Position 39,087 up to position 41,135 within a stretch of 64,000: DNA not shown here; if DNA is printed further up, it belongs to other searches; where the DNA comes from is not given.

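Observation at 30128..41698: Translationally coupled operon of two polyprenol-phosphate-sugar synthases and five GT-C-fold membrane glycosyltransferases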

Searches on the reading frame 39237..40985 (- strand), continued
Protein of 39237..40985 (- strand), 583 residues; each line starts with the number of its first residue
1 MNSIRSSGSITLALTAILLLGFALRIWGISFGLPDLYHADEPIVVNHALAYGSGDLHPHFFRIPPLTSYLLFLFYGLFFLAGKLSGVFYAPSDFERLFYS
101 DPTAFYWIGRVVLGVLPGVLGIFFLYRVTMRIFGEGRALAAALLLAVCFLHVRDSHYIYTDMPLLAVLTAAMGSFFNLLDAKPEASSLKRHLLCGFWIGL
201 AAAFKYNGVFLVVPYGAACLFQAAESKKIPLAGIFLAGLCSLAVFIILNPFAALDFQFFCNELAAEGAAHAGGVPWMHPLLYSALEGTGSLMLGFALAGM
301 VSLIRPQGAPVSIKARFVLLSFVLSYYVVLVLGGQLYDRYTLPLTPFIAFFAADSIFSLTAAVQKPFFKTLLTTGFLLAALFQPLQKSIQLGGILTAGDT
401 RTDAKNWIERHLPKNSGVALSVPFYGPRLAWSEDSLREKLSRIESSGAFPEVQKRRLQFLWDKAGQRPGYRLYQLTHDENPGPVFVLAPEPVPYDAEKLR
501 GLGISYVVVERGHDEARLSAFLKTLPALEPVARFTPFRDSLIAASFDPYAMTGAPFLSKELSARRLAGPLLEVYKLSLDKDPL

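Call 53: find_related_loci(query=A3, collection=genome_contigs, flank=10000)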
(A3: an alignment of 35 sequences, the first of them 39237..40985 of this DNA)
Query A3 (583 aa) in genome_contigs; peptide patterns used: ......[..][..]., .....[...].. (x = any residue, [..] = any of these).
140 stretches matched a pattern; 76 encode a relative of the query (tblastn E <= 1e-3); 76 distinct loci.
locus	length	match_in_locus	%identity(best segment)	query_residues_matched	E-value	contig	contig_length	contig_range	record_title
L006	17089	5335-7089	67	1-582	0e+0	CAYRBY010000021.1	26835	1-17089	MAG TPA_asm: uncultured bacterium isolate SRP278252_co1_689 genome assembly, contig: NODE_2920_length_26835_cov_4.862061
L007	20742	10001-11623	45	25-577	3e-136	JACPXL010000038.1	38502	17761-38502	MAG: Candidatus Omnitrophota bacterium isolate NC_groundwater_836_Pr1_B-0.1um_47_21 Montesol18_Bp1_scaffold_606103, whol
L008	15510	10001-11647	44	14-576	1e-128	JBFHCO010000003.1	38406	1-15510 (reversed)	MAG: Candidatus Omnitrophota bacterium isolate Mix_sand06.2021.04.Z.81 k141_719742_length_38406_cov_9.0000, whole genome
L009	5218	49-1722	45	11-577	4e-127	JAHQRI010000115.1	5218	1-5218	MAG: Candidatus Omnitrophota bacterium isolate Go_SlDig_bin_476 Go_SlDig_53572_length_5226_cov_4.442440, whole genome sh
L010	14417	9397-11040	43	25-576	2e-125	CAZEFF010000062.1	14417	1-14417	MAG TPA_asm: uncultured bacterium isolate SRP342105_co1_304 genome assembly, contig: NODE_5666_length_14417_cov_6.632433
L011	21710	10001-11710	43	1-581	3e-124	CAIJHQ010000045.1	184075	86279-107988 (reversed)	MAG: Candidatus Omnitrophica bacterium isolate AM-sed-core1-D1_bin-136 genome assembly, contig: bin-136:45/68, whole gen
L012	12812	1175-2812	43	12-576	4e-124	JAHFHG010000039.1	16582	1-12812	MAG: Candidatus Omnitrophota bacterium isolate nzgw333 NODE_2115_length_16583_cov_5.476188, whole genome shotgun sequenc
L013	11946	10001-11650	45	14-577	3e-124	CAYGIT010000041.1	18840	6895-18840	MAG TPA_asm: uncultured bacterium isolate ERP113451_co3_34 genome assembly, contig: NODE_2169_length_18840_cov_7.225818,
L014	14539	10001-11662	41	13-577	1e-123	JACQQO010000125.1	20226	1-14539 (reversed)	MAG: Candidatus Omnitrophota bacterium isolate NC_groundwater_1335_Ag_S-0.2um_46_49 S_p2_S4_coassembly_k141_4074027, who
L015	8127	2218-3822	44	12-576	4e-123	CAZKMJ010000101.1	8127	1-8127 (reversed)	MAG TPA_asm: uncultured bacterium isolate SRP342105_co1_334 genome assembly, contig: NODE_12403_length_8127_cov_4.512512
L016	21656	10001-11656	43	17-582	4e-121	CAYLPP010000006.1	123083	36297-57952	MAG TPA_asm: uncultured bacterium isolate SRP342105_co1_308 genome assembly, contig: NODE_165_length_123083_cov_9.364567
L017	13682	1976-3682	39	14-577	8e-121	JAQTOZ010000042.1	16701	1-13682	MAG: Candidatus Omnitrophota bacterium isolate STB_104 NODE_8096_length_16701_cov_2.690117_Sandtown_B, whole genome shot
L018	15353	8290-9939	42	17-577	6e-120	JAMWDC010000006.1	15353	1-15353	MAG: Candidatus Omnitrophota bacterium isolate QZM4_2.bins.380.Tibet NODE_14944_length_15353_cov_0.840996, whole genome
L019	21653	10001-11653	41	14-575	2e-119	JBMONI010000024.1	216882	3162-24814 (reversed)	MAG: Candidatus Omnitrophota bacterium isolate Betzabe_MAG072 MAG072_24, whole genome shotgun sequence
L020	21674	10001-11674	42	1-576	7e-119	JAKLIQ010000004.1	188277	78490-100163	MAG: Candidatus Omnitrophota bacterium isolate RA.bin90 RA.bin90_4, whole genome shotgun sequence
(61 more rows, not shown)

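Call 92: list_cluster_members(proteins=[P0001, P0140, P0121])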
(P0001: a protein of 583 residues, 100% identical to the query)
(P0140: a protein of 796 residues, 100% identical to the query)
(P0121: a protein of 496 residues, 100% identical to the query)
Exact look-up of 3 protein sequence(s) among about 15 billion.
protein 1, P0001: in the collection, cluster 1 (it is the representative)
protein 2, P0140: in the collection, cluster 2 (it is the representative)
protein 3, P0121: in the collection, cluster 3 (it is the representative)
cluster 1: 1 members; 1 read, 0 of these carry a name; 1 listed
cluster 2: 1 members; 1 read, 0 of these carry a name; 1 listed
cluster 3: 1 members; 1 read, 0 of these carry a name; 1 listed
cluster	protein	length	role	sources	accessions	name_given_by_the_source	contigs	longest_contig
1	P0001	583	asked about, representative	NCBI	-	-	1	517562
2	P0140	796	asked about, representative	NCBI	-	-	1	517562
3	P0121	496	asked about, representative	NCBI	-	-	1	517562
